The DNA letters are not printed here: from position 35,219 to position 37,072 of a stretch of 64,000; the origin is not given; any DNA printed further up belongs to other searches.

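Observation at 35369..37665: Cys-rich secreted VirB2/TrbC-like protein paired with a membrane-anchored CxxS DsbA-family protein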

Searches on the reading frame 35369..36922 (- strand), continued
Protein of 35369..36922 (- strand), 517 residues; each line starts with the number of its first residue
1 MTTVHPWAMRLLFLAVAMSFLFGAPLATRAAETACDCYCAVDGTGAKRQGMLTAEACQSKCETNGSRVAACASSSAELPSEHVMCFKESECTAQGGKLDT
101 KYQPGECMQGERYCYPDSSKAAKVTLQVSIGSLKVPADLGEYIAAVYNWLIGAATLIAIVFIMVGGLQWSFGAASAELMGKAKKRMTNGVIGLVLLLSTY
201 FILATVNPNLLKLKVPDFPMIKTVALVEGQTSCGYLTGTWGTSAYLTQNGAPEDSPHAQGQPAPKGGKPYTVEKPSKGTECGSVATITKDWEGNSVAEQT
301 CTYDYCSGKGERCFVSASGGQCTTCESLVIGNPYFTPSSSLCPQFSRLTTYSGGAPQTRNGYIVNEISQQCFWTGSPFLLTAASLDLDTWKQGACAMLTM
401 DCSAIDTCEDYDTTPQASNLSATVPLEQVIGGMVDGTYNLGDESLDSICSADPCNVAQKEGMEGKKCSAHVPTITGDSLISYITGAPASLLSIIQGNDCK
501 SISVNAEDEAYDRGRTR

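Call 63: search_protein_families(library=pfam, proteins=[L043:865-3288:+, L043:3294-3980:+, L043:4028-5254:+, L043:7355-8647:+, L043:8713-10800:-, L043:10769-12607:-, L043:1-687:+], max_evalue=0.01)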
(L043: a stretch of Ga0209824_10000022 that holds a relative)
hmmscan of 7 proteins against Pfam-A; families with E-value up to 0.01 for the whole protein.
L043:865-3288:+ (807 aa): 38 families (the best 25 are shown)
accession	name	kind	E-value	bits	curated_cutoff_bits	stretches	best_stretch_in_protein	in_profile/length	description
PF07724.20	AAA_2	-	4.1e-62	209.5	27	1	539-708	1-165/166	AAA domain (Cdc48 subfamily)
PF17871.7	AAA_lid_9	-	1e-28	99.7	22.8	1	348-451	1-102/104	AAA lid domain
PF00004.35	AAA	-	3e-26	92.9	21.2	2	210-342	2-126/131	ATPase family associated with various cellular activities (AAA)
PF02861.25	Clp_N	-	1.9e-15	57.2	20.7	2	3-40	8-45/53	Clp amino terminal domain, pathogenicity island component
PF07728.20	AAA_5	-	1.5e-14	54.6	22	1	544-662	2-122/139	AAA domain (dynein-related subfamily)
PF13191.12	AAA_16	-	6.8e-14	53.1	32.6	1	187-233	2-51/167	AAA ATPase domain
PF00158.32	Sigma54_activat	-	2.8e-12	47.1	20.2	1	543-666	24-146/168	Sigma-54 interaction domain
PF10431.15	ClpB_D2-small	-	2.6e-10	40.7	21.9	1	715-786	1-72/81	C-terminal, D2-small domain, of ClpB protein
PF01637.24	ATPase_2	-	1.3e-07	32.1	33.2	0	190-228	4-42/225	ATPase domain predominantly from Archaea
PF13401.12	AAA_22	-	1.6e-07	32.1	27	0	204-294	3-97/130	AAA domain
PF20720.3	nSTAND3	-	3.6e-07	30.5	27.2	0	196-232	9-43/155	Novel STAND NTPase 3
PF05621.17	TniB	-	2.5e-06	27.5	22.4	1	193-345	22-185/189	Bacterial TniB protein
PF01695.23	IstB_IS21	-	3.6e-06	27.1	24.1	0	191-231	77-117/238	IstB-like ATP binding protein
PF13173.12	AAA_14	-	5.1e-06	27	27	0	546-626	7-75/129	AAA domain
PF25201.1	nSTAND6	-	8.4e-06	26.3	27.7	0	188-230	2-42/148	Novel STAND NTPase 6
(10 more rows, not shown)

L043:3294-3980:+ (228 aa): 0 families

L043:4028-5254:+ (408 aa): 2 families
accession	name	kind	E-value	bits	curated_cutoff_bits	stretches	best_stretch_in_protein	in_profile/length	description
PF25174.1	Beta-prop_THOC3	-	9.5e-05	22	305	1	179-332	9-143/272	THOC3 beta-propeller domain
PF07676.18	PD40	-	0.00041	20.7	20.9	0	271-295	11-35/38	WD40-like Beta Propeller Repeat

L043:7355-8647:+ (430 aa): 21 families
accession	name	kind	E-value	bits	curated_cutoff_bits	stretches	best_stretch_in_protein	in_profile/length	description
PF06745.19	ATPase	-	6.7e-18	65.3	26.6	2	67-139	4-77/231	KaiC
PF13481.12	AAA_25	-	4.1e-15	56.4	27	1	59-214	10-195/195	AAA domain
PF03796.21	DnaB_C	-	8.3e-09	35.6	27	1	69-132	7-70/255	DnaB-like helicase C terminal domain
PF13401.12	AAA_22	-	3.1e-08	34.5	27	1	83-208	6-123/130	AAA domain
PF00004.35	AAA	-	9.2e-08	33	21.2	1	85-207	1-106/131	ATPase family associated with various cellular activities (AAA)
PF13191.12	AAA_16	-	1.7e-06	29.1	32.6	1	83-131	25-81/167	AAA ATPase domain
PF18073.7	Zn_ribbon_LapB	-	5e-06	26.5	25.7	1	3-29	2-28/28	Rubredoxin metal binding domain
PF13541.12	ChlI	-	1.2e-05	25.6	27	1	334-419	35-120/121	Subunit ChlI of Mg-chelatase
PF13479.12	AAA_24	-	2e-05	25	27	1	85-184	5-90/195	AAA domain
PF07728.20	AAA_5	-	2.9e-05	24.5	22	1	85-177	2-85/139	AAA domain (dynein-related subfamily)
PF08433.16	KTI12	-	5.1e-05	23.3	22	1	84-167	3-79/271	Chromatin associated protein KTI12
PF20720.3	nSTAND3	-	7e-05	23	27.2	1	83-121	18-56/155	Novel STAND NTPase 3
PF24883.2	NPHP3_N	-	0.0001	23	24.8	1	82-123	22-63/164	Nephrocystin 3, N-terminal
PF09848.15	SLFN-g3_helicase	-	0.00017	21.4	24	1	84-224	3-141/354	Schlafen group 3, DNA/RNA helicase domain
PF13173.12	AAA_14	-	0.00022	21.7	27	1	84-170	4-74/129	AAA domain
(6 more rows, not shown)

L043:8713-10800:- (695 aa): 10 families
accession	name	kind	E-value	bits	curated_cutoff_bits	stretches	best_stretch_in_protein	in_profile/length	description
PF00271.37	Helicase_C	-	1.1e-22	80.8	23.5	1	480-590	11-109/110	Helicase conserved C-terminal domain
PF00270.35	DEAD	-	9.3e-22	78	26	1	291-436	15-163/167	DEAD/DEAH box helicase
PF17191.10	RecG_wedge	-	5.2e-21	75.3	23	1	35-182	16-162/162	RecG wedge domain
PF04851.21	ResIII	-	8e-14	52.3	22.5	1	269-432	3-162/164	Type III restriction enzyme, res subunit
PF19833.4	RecG_dom3_C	-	1.1e-10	41.8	26.8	1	617-681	1-69/87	ATP-dependent DNA helicase RecG, domain 3, C-terminal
PF01336.31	tRNA_anti-codon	-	1.5e-06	28.5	27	1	72-137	1-63/75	OB-fold nucleic acid binding domain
PF22590.2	Cas3-like_C_2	-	6.9e-05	23.5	27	1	511-590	21-104/106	CRISPR-associated nuclease/helicase Cas3, C-terminal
PF13604.12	AAA_30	-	0.00015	22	27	1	280-417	8-111/191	AAA domain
PF18766.7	SWI2_SNF2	-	0.00094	19.3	26.7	1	299-435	27-158/221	SWI2/SNF2 ATPase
PF09848.15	SLFN-g3_helicase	-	0.0068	16.2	24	0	294-408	5-93/354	Schlafen group 3, DNA/RNA helicase domain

L043:10769-12607:- (612 aa): 0 families

L043:1-687:+ (228 aa): 4 families
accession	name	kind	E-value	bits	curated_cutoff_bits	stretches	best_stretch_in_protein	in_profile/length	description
PF01435.24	Peptidase_M48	-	1.1e-34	120.3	20.3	1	11-227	3-183/186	Peptidase family M48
PF04450.18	BSP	-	0.00066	20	23.8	1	33-85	59-117/207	Peptidase of plants and bacteria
PF05569.17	Peptidase_M56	-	0.0017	18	31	1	59-95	182-218/296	BlaR1 peptidase M56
PF10263.15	SprT-like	-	0.0099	16.2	25.6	0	50-84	41-75/108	SprT-like family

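Call 64: search_protein_families(library=pfam, alignment_id=A1, max_evalue=0.1)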
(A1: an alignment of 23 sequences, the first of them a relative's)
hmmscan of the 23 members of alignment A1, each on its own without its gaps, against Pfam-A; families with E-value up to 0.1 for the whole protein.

A. member 1, P0001 (517 aa): 1 family
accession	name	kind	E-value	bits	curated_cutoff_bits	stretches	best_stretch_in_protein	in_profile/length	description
PF18895.5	T4SS_pilin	-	6.5e-07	29.8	26.6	1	141-202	7-67/71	Type IV secretion system pilin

B. families by the number of members that match (of 23 scanned): 7 families
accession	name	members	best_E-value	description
PF18895.5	T4SS_pilin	23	3.5e-14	Type IV secretion system pilin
PF04956.18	TrbC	8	0.0092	TrbC/VIRB2 pilin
PF25644.1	Seadorna_VP4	1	0.0015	Seadornavirus membrane penetration protein VP4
PF09323.15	DUF1980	1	0.029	DUF1980 N-terminal domain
PF22414.1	Hia_Tpr_ring_dom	1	0.053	Trimeric autotransporter adhesin, Trp ring domain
PF07786.18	HGSNAT_cat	1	0.077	Heparan-alpha-glucosaminide N-acetyltransferase, catalytic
PF10977.13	DUF2797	1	0.081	Protein of unknown function (DUF2797)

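Call 74: find_encoding_contigs(protein=P0018, flank=10000, max_places=1)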
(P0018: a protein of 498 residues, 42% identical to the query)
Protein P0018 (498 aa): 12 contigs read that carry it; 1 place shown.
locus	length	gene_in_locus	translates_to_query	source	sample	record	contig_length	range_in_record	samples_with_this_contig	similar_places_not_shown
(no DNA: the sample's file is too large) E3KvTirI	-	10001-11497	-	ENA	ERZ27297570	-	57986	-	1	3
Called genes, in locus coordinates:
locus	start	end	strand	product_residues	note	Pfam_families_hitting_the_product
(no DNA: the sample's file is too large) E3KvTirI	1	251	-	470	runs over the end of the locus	PF13727:CoA_binding_3, PF02397:Bac_transf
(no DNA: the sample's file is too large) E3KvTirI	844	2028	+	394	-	-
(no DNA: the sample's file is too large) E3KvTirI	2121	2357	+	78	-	PF01402:RHH_1 (weak)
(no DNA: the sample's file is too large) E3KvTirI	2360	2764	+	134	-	PF01850:PIN (weak), PF13470:PIN_3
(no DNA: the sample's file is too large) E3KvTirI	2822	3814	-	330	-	PF00579:tRNA-synt_1b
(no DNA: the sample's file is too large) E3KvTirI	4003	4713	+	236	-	-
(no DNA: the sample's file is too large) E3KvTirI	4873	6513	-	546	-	PF00753:Lactamase_B, PF12706:Lactamase_B_2, PF22505:RNase_J_b_CASP, PF17770:RNase_J_C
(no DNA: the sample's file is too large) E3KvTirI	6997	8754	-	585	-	PF00496:SBP_bac_5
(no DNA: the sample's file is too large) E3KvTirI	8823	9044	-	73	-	PF03840:SecG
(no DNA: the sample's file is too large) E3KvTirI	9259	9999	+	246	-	PF13098:Thioredoxin_2 (faint), PF13462:Thioredoxin_4, PF01323:DSBA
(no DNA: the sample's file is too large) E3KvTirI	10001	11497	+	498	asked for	-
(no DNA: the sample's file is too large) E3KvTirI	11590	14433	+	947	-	PF00005:ABC_tran (faint), PF02463:SMC_N (faint), PF13191:AAA_16 (faint), PF13304:AAA_21 (faint), PF13555:AAA_29 (faint), PF20703:nSTAND1 (faint), PF17760:UvrA_inter, PF17755:UvrA_DNA-bind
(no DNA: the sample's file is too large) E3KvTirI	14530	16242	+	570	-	-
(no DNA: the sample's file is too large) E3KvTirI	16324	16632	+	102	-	-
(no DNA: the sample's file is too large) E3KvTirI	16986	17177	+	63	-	-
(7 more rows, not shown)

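Call 76: fold_search(model_id=the predicted structure, library=viral)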
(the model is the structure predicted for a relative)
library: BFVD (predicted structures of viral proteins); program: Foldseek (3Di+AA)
matches with E <= 10: 453; with E <= 0.001: 0
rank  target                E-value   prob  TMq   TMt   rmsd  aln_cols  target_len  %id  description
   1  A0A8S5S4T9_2          2.2e-01  0.35  0.14  0.10  20.8       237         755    8  Minor tail protein [Siphoviridae sp. ctiV651]
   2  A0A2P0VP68            5.6e-01  0.99  0.14  0.50   3.5        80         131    9  DUF202 domain-containing protein [Tetraselmis virus 1]
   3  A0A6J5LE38            6.3e-01  0.41  0.15  0.10  20.4       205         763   10  Uncharacterized protein [uncultured Caudovirales phage]
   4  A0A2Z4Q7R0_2          6.7e-01  0.12  0.12  0.06  25.4       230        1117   12  Tape measure protein [Gordonia phage Suzy]
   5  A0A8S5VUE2            6.7e-01  0.04  0.08  0.16  14.2        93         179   16  NlpC/P60 family [Tectiviridae sp.]
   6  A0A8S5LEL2            7.9e-01  0.16  0.15  0.08  18.5       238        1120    8  Uncharacterized protein [Myoviridae sp. ctBDS4]
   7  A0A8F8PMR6            1.0e+00  0.98  0.14  0.77   2.3        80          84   12  Transmembrane protein [Clandestinovirus]
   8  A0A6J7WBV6            1.1e+00  0.41  0.09  0.48   5.3        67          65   15  Uncharacterized protein [uncultured Caudovirales phage]
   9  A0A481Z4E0            1.3e+00  0.28  0.09  0.39   7.8        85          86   21  Uncharacterized protein [Pithovirus LCPAC201]
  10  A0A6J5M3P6            1.3e+00  0.16  0.12  0.30  19.6       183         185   10  Uncharacterized protein [uncultured Caudovirales phage]
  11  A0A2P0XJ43            1.3e+00  0.38  0.12  0.10  10.9        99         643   10  (no name in the UniProt tables at hand)
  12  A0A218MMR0            1.4e+00  0.63  0.13  0.19   4.5        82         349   16  Uncharacterized protein [uncultured virus]
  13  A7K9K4                1.4e+00  0.51  0.10  0.35  13.0        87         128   16  Uncharacterized protein Z594L [Chlorovirus heliozoae]
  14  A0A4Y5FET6            1.4e+00  0.33  0.13  0.34   9.8       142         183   11  Uncharacterized protein [Lactobacillus phage 3-521]
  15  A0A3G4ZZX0            1.4e+00  0.21  0.10  0.38   9.6        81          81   15  Uncharacterized protein [Harvfovirus sp.]
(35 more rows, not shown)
